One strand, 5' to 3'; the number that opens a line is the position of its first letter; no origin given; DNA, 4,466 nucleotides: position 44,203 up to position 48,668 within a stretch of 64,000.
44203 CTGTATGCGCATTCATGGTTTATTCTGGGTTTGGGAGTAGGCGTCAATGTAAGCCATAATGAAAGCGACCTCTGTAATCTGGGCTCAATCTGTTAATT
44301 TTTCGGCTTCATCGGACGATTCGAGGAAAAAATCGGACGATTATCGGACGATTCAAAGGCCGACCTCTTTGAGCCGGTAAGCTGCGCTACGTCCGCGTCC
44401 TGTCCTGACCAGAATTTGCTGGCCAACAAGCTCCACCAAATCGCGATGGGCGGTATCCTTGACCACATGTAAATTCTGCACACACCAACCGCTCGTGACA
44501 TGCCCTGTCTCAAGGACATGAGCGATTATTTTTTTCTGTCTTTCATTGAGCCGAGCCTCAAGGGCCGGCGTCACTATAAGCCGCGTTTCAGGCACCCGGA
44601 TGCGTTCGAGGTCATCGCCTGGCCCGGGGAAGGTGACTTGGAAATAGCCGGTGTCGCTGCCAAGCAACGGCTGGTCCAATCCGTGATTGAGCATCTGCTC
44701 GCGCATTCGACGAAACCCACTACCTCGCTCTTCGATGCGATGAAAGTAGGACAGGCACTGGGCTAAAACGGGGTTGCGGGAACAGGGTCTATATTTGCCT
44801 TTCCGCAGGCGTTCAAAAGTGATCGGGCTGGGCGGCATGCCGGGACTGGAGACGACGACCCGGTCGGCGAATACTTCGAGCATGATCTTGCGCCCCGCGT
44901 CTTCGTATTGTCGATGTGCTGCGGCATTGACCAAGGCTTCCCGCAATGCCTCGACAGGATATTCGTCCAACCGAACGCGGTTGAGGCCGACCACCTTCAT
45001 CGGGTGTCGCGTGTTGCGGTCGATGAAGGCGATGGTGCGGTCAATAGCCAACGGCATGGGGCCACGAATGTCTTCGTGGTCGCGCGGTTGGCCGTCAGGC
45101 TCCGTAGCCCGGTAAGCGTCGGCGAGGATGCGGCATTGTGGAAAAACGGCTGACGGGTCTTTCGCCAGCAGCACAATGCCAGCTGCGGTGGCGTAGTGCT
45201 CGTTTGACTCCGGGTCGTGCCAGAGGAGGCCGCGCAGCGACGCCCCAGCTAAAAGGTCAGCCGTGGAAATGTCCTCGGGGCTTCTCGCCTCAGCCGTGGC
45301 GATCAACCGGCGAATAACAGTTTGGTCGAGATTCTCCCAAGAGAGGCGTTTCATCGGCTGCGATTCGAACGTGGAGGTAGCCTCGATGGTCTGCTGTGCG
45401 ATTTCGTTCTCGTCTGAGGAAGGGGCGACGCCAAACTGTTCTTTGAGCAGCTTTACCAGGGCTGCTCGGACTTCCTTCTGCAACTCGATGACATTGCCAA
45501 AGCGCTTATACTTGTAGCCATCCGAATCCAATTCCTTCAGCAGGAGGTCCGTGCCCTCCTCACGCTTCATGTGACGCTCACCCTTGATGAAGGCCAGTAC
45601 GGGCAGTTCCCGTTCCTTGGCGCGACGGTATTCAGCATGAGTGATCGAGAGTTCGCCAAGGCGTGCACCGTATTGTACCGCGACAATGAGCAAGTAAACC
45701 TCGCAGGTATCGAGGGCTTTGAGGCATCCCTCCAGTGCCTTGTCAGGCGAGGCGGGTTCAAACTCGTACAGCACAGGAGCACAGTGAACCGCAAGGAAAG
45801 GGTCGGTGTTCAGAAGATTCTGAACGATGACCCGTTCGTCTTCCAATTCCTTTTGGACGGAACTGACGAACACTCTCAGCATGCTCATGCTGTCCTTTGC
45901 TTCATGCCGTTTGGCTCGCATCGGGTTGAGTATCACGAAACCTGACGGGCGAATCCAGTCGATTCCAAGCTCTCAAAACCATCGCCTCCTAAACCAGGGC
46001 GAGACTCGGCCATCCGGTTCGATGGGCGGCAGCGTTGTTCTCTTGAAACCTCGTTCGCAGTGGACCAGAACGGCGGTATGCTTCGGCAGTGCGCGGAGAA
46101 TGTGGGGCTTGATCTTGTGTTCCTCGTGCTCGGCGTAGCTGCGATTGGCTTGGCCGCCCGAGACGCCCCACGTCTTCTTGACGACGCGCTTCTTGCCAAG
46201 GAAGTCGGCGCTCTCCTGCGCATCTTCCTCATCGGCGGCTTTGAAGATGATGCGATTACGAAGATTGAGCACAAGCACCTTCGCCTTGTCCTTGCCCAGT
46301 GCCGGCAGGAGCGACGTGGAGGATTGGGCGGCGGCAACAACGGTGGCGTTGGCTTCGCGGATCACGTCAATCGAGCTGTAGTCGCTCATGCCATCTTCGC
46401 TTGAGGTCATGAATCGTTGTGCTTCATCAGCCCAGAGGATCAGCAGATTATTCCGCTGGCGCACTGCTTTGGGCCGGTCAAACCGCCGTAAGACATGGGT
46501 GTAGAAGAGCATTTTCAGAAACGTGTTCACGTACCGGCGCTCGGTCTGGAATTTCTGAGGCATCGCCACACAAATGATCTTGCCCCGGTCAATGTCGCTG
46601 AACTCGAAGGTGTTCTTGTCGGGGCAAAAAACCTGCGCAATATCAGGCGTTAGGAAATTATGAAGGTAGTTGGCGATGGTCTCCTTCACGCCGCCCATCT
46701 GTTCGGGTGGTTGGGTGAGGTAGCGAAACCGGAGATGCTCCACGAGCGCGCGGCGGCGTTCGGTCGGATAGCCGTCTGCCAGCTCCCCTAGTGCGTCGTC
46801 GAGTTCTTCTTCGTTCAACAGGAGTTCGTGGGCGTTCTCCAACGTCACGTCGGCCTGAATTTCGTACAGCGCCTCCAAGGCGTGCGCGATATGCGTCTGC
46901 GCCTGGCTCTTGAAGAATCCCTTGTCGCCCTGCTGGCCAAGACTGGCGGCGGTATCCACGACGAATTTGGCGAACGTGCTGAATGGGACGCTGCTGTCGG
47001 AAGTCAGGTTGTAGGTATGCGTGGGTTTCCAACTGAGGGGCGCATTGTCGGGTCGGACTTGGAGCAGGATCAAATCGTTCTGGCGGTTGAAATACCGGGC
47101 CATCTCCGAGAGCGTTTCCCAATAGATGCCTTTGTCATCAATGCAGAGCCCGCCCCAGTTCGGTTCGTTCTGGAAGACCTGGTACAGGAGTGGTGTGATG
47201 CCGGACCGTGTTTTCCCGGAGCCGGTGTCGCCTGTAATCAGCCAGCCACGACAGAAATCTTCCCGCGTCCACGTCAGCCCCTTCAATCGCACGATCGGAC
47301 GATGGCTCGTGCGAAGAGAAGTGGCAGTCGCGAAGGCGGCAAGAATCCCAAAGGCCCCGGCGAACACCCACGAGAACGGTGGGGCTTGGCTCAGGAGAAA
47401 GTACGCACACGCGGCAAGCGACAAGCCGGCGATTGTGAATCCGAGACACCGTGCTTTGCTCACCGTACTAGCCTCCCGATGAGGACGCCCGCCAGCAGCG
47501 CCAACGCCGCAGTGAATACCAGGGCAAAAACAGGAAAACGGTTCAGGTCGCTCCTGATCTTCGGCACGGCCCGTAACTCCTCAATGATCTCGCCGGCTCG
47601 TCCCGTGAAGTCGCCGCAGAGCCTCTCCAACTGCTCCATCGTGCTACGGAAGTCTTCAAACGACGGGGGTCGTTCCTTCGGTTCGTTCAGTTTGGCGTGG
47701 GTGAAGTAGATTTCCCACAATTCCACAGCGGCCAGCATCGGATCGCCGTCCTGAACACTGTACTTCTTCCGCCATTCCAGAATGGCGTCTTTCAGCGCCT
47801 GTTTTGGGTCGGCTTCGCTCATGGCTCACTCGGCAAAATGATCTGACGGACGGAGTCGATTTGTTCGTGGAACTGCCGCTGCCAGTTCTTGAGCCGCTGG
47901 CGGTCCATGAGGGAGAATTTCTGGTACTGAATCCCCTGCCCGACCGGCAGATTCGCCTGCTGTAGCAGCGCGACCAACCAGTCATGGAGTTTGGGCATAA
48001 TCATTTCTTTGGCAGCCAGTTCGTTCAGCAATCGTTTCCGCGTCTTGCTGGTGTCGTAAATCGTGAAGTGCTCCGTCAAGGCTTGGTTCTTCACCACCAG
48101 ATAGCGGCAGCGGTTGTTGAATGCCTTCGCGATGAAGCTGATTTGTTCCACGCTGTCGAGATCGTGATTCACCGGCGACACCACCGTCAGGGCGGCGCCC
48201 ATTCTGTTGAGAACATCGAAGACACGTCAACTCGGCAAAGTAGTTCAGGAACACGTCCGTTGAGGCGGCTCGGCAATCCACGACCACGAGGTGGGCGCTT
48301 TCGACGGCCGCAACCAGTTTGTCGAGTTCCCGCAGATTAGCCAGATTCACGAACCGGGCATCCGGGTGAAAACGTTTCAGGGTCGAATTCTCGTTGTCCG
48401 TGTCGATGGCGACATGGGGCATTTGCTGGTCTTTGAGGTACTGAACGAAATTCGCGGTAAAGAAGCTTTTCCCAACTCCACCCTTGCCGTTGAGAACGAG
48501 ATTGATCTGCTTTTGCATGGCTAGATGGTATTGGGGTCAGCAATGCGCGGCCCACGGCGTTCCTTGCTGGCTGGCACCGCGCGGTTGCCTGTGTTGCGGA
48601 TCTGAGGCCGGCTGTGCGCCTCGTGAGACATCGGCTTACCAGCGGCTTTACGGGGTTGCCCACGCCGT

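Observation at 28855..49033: One 18-bp palindrome marks all three inter-operon control regions of the ICE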

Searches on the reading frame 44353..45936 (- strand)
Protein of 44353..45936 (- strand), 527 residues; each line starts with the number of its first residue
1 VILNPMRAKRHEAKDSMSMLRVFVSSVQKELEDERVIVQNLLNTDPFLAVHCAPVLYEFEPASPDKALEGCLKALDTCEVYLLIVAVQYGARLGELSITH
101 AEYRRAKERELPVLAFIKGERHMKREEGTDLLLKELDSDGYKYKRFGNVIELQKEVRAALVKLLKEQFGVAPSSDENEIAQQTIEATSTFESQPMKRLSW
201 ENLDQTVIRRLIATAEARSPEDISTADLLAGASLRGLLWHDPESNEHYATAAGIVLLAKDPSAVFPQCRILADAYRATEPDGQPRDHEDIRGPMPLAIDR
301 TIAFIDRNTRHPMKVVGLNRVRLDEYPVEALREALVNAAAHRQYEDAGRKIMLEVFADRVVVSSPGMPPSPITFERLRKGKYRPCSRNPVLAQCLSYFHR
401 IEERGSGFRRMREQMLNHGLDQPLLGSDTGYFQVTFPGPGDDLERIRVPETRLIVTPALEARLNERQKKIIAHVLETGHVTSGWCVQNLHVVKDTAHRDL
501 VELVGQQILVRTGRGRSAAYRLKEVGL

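Call 8: search_protein_families(library=pfam, proteins=[window:44353-45936:-], max_evalue=0.01)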
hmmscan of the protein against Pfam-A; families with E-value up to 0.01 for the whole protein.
window:44353-45936:- (527 aa): 3 families
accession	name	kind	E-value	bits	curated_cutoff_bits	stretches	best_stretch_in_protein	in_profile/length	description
PF13749.12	HATPase_c_4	-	3.8e-24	84.9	26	1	348-436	1-89/89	Putative ATP-dependent DNA helicase recG C-terminal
PF13271.11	DUF4062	-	1.3e-17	64.2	24.7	1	21-106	1-82/82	Domain of unknown function (DUF4062)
PF08220.18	HTH_DeoR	-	4e-05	23.7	21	1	466-512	1-47/57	DeoR-like helix-turn-helix domain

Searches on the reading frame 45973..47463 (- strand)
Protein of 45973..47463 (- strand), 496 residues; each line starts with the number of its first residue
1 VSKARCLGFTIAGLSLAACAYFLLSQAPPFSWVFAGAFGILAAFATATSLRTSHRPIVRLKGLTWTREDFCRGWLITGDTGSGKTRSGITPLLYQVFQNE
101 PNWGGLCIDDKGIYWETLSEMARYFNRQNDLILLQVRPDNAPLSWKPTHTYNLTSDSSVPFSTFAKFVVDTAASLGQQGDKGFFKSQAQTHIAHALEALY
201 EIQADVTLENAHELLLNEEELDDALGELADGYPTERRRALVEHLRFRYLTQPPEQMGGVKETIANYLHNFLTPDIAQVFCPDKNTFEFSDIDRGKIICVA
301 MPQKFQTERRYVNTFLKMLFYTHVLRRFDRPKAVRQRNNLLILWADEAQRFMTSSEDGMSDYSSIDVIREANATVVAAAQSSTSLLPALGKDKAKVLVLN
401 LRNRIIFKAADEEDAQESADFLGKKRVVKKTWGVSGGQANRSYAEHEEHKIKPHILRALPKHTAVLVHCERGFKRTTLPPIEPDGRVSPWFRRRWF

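Call 8: search_protein_families(library=pfam, proteins=[window:45973-47463:-], max_evalue=0.01)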
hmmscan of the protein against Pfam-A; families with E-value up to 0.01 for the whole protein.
window:45973-47463:- (496 aa): 4 families
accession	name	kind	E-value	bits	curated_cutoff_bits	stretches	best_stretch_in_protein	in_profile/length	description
PF10412.15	TrwB_AAD_bind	-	4.6e-15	55.8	20.5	2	367-442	268-343/387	Type IV secretion-system coupling protein DNA-binding domain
PF12696.13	TraG-D_C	-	1.7e-08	34.9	22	1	364-460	21-125/126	TraM recognition site of TraD and TraG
PF02534.20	T4SS-DNA_transf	-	1.3e-06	28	20.1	1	228-466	196-430/468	Type IV secretory system Conjugative DNA transfer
PF01297.22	ZnuA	-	0.0098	15.8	29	0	190-251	113-174/263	Zinc-uptake complex component A periplasmic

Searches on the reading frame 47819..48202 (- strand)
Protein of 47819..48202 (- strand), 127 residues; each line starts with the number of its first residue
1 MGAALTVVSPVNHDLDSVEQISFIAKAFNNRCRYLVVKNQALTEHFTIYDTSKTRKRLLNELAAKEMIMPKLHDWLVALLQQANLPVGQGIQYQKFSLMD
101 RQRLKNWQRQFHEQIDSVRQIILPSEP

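Call 8: search_protein_families(library=pfam, proteins=[window:47819-48202:-], max_evalue=0.01)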
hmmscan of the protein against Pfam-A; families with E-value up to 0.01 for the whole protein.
window:47819-48202:- (127 aa): 1 family
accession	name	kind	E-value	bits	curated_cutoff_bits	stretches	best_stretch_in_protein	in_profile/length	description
PF11704.13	Folliculin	-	0.0063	16.8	23.3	0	41-82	125-165/166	Vesicle coat protein involved in Golgi to plasma membrane transport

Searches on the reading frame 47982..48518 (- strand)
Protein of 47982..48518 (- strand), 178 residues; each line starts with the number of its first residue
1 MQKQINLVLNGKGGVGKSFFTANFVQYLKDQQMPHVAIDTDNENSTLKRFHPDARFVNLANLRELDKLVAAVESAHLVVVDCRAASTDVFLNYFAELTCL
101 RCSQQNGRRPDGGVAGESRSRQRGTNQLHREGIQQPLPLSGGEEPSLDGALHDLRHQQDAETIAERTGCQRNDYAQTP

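Call 8: search_protein_families(library=pfam, proteins=[window:47982-48518:-], max_evalue=0.01)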
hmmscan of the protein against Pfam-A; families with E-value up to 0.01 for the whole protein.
window:47982-48518:- (178 aa): 3 families
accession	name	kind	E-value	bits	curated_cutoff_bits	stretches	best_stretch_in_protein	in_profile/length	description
PF01656.29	CbiA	-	9.4e-08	32.5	25.4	1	8-48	3-43/125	CobQ/CobB/MinD/ParA nucleotide binding domain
PF10609.15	ParA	-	9.5e-05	22.4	27.1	1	3-41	3-41/246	NUBPL iron-transfer P-loop NTPase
PF07693.20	KAP_NTPase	-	0.0066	16.2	20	1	2-42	18-48/293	KAP family P-loop domain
